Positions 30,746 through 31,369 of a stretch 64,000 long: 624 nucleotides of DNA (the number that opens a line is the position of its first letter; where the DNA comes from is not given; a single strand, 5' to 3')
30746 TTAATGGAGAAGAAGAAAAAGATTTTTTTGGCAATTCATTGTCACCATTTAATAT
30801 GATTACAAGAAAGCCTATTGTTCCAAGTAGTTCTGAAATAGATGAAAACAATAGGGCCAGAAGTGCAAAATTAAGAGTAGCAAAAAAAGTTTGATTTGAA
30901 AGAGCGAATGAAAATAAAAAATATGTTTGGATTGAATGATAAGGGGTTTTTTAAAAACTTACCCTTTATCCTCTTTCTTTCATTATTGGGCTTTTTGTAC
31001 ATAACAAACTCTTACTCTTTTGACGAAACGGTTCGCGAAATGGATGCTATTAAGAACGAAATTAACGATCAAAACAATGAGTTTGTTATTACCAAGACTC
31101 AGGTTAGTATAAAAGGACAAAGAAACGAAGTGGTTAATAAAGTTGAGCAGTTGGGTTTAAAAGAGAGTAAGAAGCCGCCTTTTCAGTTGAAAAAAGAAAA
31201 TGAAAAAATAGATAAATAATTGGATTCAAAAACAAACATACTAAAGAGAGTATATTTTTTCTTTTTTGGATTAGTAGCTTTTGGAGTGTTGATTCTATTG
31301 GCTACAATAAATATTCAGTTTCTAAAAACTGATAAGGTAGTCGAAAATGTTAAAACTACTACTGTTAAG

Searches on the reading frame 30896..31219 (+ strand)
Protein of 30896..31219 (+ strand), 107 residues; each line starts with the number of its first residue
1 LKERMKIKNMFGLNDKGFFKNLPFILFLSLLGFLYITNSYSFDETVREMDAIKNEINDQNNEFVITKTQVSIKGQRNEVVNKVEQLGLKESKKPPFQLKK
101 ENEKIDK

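Call 3: search_protein_families(library=pfam, proteins=[window:30896-31219:+], max_evalue=0.1)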
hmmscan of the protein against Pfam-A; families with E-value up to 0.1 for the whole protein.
window:30896-31219:+ (107 aa): 3 families
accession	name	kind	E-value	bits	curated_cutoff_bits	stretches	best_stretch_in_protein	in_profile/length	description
PF19579.4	FtsL_2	-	4.2e-24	84.8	24.6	1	9-103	6-99/100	Bacteriodetes cell division protein (FtsL-like)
PF06691.16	DUF1189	-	0.0083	16.1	28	1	8-80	12-83/244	Protein of unknown function (DUF1189)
PF20442.3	BrxL_N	-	0.016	15.6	28.2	1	47-92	62-107/132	BREX system Lon protease-like protein BrxL N-terminal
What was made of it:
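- Closest known: FtsL / FtsB. Same: This operon has its own FtsL_2 member at 30896-31219 (call 3).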

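Call 4: search_protein_families(library=ncbifam, proteins=[window:30896-31219:+], max_evalue=0.1)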
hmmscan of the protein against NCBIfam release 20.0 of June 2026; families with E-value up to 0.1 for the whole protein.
window:30896-31219:+ (107 aa): 0 families
